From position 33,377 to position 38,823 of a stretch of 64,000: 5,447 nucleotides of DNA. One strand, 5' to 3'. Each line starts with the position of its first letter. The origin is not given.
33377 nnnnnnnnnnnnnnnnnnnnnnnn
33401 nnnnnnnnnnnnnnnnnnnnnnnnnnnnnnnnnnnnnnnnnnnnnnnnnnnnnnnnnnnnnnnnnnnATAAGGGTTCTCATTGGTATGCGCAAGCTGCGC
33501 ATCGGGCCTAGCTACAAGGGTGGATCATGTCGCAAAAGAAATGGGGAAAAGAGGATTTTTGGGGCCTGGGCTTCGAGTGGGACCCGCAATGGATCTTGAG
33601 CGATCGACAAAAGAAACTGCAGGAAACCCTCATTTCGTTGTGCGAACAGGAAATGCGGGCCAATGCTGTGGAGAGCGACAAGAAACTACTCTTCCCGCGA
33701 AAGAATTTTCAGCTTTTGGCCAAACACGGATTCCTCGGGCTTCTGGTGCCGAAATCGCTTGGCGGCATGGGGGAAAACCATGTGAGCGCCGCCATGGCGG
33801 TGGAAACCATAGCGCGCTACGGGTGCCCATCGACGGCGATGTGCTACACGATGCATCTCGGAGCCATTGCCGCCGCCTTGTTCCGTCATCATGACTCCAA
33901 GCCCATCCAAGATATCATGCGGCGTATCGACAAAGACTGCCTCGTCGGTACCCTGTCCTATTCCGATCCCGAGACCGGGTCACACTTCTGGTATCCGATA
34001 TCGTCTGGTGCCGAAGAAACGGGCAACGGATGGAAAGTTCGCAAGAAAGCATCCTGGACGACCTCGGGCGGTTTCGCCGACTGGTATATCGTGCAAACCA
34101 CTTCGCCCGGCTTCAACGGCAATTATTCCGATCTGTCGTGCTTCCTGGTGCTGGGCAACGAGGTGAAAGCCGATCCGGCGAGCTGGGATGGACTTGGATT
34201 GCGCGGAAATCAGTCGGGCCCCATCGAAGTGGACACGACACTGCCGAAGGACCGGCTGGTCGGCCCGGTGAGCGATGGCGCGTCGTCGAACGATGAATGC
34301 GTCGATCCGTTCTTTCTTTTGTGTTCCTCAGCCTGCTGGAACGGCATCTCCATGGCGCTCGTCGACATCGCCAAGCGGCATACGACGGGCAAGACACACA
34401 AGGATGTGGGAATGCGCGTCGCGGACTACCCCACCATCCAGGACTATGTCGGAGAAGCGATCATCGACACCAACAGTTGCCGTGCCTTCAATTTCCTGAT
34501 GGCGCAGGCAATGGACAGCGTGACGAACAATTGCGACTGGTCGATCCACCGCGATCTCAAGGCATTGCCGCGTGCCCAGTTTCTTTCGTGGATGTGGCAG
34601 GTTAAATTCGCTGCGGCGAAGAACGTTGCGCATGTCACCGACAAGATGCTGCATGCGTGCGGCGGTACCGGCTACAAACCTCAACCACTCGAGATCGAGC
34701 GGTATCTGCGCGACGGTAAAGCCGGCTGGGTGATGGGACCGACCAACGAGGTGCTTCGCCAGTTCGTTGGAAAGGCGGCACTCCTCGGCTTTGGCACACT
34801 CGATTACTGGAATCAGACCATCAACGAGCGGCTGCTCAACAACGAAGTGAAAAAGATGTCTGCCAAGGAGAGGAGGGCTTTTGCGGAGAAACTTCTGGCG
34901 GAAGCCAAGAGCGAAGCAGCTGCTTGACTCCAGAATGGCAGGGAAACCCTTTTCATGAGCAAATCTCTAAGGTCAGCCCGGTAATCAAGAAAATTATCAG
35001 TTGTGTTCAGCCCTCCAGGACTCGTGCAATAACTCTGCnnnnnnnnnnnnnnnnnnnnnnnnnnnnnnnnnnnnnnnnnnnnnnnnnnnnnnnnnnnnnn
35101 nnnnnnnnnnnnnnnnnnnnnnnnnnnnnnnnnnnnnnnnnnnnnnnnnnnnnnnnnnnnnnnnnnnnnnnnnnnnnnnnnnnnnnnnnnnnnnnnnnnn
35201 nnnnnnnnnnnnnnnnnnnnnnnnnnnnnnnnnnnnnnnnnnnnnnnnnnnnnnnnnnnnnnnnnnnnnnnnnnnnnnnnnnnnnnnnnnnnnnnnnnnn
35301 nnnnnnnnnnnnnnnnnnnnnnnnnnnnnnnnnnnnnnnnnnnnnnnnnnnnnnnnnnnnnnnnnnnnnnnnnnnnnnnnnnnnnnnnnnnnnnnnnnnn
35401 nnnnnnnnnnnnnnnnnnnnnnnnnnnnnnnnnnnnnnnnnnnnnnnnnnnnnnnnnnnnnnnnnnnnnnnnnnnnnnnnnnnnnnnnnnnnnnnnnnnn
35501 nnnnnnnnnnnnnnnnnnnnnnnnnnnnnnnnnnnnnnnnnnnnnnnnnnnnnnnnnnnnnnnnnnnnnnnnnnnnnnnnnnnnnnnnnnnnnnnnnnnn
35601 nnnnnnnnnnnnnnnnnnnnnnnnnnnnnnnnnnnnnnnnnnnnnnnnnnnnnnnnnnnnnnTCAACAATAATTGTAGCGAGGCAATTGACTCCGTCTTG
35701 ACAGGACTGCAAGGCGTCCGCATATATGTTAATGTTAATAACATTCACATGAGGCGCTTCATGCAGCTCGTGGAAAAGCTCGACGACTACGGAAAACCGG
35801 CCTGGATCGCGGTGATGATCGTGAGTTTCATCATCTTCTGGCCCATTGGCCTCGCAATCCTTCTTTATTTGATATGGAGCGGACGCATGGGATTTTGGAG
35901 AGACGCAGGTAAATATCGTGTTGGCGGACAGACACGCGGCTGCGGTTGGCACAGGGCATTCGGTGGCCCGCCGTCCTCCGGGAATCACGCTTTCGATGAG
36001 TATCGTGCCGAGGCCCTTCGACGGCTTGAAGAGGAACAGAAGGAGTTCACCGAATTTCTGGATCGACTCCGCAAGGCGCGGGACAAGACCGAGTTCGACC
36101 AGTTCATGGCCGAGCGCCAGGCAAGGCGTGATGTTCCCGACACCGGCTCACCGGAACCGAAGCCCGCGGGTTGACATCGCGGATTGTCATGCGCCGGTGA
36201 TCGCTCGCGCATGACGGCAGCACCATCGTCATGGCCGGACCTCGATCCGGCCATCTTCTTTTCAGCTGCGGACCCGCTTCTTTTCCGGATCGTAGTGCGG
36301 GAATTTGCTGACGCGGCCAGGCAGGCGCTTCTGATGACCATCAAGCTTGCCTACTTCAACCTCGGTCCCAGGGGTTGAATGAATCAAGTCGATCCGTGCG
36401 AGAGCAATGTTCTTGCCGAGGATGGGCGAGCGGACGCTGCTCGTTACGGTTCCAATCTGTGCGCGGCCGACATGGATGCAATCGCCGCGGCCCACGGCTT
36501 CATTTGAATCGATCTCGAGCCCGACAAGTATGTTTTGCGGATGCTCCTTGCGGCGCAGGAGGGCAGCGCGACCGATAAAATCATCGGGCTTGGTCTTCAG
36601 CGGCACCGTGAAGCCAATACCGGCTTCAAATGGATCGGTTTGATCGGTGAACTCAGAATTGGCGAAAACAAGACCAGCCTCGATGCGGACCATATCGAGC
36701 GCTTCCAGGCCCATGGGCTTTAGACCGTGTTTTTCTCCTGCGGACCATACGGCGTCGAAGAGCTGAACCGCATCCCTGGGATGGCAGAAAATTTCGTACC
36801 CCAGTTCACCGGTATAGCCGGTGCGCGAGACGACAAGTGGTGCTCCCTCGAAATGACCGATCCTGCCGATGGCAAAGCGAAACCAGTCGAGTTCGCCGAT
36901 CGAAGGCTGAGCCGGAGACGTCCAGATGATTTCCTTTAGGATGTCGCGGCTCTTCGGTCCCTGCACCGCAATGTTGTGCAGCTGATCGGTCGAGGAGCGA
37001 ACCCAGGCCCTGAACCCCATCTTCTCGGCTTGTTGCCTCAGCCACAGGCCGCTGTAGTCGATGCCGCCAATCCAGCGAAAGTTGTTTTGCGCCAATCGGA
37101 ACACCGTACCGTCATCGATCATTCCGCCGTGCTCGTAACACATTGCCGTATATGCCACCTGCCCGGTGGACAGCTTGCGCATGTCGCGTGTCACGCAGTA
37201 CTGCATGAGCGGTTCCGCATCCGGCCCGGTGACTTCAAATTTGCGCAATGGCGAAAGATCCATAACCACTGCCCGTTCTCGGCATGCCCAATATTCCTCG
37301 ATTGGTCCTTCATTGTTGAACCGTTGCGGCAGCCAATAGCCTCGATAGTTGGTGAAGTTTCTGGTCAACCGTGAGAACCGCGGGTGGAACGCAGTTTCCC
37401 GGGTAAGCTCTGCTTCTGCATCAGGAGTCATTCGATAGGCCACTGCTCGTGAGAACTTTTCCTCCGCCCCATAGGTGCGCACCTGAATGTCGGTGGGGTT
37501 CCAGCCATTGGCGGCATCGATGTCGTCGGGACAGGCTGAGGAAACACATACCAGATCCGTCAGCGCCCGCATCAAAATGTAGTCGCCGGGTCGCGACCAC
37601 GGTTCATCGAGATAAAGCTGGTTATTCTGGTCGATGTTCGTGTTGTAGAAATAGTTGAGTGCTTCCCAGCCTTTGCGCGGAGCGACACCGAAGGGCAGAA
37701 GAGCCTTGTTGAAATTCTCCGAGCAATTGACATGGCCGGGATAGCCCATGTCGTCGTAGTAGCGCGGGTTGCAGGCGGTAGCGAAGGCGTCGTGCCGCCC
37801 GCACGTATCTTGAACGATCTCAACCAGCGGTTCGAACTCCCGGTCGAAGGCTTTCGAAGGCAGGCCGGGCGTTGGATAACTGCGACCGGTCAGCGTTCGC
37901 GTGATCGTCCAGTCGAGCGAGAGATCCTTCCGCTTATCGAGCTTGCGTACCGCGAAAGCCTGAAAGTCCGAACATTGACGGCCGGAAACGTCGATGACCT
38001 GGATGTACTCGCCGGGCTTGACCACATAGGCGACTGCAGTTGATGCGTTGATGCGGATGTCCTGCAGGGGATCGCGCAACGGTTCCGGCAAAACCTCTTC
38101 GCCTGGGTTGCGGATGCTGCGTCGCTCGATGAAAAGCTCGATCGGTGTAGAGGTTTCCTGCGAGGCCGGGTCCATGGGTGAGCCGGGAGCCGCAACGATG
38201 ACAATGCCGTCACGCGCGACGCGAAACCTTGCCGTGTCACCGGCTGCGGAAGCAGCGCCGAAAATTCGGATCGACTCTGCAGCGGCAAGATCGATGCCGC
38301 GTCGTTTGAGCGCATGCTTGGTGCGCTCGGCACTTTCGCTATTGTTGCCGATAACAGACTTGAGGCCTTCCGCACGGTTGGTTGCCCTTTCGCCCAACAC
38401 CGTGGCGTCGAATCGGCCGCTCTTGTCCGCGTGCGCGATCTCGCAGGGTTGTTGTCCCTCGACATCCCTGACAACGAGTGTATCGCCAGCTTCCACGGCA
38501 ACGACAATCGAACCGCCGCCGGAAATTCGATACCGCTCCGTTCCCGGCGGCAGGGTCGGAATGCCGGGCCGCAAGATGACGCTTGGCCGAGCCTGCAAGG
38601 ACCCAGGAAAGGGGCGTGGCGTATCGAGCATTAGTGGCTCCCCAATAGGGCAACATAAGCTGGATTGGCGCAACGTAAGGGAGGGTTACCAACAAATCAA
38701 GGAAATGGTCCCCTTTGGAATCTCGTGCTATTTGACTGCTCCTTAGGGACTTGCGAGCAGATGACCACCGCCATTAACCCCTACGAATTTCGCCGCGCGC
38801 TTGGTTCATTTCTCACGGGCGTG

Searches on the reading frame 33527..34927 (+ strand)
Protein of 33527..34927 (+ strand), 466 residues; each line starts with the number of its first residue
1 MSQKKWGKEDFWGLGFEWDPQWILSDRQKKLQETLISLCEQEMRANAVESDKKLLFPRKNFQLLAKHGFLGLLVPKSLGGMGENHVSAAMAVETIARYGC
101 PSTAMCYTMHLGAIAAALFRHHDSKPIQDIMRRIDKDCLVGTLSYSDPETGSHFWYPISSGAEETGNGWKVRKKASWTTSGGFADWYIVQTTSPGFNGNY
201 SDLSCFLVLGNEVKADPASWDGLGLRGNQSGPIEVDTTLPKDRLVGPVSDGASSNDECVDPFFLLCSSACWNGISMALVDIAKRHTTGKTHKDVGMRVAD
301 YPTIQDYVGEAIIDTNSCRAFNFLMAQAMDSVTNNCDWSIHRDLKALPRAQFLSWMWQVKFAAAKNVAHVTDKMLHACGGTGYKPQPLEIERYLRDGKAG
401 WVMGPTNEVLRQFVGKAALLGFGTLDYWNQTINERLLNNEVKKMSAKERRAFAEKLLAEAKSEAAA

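Call 66: search_protein_families(library=ncbifam, proteins=[window:33527-34927:+], max_evalue=1e-20)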
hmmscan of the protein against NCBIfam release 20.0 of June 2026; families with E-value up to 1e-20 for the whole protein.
window:33527-34927:+ (466 aa): 2 families
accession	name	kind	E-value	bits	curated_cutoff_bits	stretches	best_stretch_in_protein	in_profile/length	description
NF049984.1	Rv1679_FadE16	equivalog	9.3e-62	209.4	600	1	43-418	12-365/371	Rv1679 family acyl-CoA dehydrogenase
NF042972.1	AcrlCoAredClosAcrC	equivalog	6.7e-23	81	640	1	24-416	5-374/378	acryloyl-CoA reductase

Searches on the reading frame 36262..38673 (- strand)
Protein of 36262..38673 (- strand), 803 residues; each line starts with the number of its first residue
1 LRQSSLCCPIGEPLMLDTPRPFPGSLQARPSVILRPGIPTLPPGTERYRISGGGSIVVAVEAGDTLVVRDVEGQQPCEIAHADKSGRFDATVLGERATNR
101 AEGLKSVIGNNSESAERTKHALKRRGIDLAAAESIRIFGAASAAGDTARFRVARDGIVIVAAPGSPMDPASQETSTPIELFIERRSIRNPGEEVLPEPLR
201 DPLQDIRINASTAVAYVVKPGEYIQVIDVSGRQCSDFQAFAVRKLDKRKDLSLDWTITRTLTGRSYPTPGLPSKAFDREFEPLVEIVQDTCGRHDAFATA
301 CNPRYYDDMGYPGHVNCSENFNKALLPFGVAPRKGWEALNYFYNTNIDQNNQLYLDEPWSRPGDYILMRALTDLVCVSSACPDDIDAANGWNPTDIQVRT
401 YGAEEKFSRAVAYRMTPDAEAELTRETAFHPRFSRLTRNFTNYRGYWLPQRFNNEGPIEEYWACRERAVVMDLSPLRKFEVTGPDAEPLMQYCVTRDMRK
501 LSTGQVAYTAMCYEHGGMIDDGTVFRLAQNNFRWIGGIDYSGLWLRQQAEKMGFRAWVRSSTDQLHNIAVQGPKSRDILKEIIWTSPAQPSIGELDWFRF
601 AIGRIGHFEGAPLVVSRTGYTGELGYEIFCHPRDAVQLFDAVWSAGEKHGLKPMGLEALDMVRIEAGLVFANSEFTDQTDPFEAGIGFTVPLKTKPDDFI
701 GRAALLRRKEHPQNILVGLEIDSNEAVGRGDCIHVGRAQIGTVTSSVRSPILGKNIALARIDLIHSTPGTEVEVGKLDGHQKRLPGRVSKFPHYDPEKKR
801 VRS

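Call 66: search_protein_families(library=ncbifam, proteins=[window:36262-38673:-], max_evalue=1e-20)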
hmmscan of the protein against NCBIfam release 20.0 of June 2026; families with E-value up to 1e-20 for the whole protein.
window:36262-38673:- (803 aa): 7 families
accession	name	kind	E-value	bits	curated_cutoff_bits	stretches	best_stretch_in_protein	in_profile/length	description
NF053776.1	TmaoDeMthMsil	equivalog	0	1244.2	1100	1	39-803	7-763/763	trimethylamine N-oxide demethylase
NF001567.0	PRK00389.1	subfamily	1.6e-73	247.7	300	1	425-798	4-357/359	glycine cleavage system aminomethyltransferase GcvT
TIGR00528.1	gcvT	equivalog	2.3e-62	211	235.85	1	425-775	2-344/362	glycine cleavage system aminomethyltransferase GcvT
TIGR01372.1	soxA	subfamily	1.8e-47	161.8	1164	1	458-802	647-995/996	sarcosine oxidase subunit alpha family protein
NF009133.0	PRK12486.1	equivalog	5.9e-47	160.3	410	1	437-781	26-359/369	dimethylsulfoniopropionate demethylase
NF010093.0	PRK13579.1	equivalog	7e-41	140.2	459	1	430-797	15-367/371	glycine cleavage system aminomethyltransferase GcvT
TIGR03424.1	urea_degr_1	equivalog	5.7e-26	91.4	284.7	1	204-398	4-195/198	urea amidolyase associated protein UAAP2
